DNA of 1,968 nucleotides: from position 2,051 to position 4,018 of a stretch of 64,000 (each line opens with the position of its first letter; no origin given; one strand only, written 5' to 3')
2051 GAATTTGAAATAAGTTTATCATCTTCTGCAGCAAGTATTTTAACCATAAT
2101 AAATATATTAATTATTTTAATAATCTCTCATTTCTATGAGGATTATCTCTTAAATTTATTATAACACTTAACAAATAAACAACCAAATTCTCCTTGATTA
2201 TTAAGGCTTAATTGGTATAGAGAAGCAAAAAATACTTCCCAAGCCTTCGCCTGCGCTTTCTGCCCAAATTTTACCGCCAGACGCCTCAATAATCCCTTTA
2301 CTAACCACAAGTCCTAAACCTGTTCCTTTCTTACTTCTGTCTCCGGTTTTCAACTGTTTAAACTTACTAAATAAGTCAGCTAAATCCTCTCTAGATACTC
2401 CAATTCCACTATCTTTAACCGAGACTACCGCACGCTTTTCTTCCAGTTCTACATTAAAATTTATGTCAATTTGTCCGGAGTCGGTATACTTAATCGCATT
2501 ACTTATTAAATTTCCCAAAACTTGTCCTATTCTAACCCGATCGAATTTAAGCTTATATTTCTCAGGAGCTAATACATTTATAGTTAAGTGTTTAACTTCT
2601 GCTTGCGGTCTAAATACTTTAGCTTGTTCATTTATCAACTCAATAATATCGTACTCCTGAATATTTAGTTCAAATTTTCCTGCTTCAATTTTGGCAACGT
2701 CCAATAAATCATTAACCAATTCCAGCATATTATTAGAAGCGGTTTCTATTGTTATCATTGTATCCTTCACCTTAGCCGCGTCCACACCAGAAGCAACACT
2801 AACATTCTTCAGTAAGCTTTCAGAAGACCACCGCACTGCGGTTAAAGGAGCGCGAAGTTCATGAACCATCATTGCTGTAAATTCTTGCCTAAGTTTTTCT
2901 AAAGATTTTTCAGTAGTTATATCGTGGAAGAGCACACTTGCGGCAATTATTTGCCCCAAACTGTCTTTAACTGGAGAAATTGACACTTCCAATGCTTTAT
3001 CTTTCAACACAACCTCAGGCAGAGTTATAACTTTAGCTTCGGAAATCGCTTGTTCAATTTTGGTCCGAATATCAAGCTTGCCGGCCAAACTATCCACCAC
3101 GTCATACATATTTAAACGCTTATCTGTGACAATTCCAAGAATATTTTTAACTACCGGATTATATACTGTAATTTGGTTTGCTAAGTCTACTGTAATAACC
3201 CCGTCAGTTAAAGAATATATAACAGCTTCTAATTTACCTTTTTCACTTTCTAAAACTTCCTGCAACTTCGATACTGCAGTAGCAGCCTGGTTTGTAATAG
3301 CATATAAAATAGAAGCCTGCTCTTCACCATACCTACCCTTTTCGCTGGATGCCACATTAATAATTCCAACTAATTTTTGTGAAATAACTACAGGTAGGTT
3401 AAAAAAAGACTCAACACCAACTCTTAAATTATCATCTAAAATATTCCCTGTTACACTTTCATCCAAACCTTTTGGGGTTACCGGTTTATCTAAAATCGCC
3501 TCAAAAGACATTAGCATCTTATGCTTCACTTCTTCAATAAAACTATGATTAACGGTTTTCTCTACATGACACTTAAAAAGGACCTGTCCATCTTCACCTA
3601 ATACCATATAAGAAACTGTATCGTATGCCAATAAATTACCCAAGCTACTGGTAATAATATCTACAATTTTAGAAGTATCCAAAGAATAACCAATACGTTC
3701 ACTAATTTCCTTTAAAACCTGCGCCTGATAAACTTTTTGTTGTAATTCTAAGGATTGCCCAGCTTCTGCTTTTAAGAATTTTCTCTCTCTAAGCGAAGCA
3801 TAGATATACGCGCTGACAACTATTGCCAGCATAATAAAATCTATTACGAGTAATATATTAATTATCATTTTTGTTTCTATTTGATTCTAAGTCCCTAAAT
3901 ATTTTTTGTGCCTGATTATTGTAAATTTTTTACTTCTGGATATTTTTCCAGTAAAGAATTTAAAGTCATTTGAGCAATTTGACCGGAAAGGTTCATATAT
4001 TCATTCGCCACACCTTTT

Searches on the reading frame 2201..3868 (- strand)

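Call 7: search_protein_families(library=pfam, proteins=[window:2201-3868:-], max_evalue=0.01)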
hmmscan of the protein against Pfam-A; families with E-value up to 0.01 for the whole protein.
window:2201-3868:- (555 aa): 10 families
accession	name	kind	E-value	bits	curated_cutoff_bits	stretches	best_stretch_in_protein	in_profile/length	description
PF02518.31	HATPase_c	-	6.4e-24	85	26.4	1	443-554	2-110/111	Histidine kinase-, DNA gyrase B-, and HSP90-like ATPase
PF00512.31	HisKA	-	5e-13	49.3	26.9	1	327-397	2-66/66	His Kinase A (phospho-acceptor) domain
PF13185.12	GAF_2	-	1.2e-06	29.2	28.6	1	64-199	3-135/136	GAF domain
PF08448.16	PAS_4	-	1.9e-05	25.3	23.1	1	219-321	3-109/110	PAS fold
PF13589.12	HATPase_c_3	-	7e-05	23.3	25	1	449-518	5-77/137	Histidine kinase-, DNA gyrase B-, and HSP90-like ATPase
PF13492.12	GAF_3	-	7.1e-05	23.7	27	1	68-200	5-128/129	GAF domain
PF01590.32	GAF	-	0.00013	22.9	22.4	1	65-199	2-133/133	GAF domain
PF13426.13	PAS_9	-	0.0017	19.1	27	1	222-318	2-102/103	PAS domain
PF13581.12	HATPase_c_2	-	0.0038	17.7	27.4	1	447-526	32-108/127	Histidine kinase-like ATPase domain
PF00989.32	PAS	-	0.0069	16.8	22.6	0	212-317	2-113/113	PAS fold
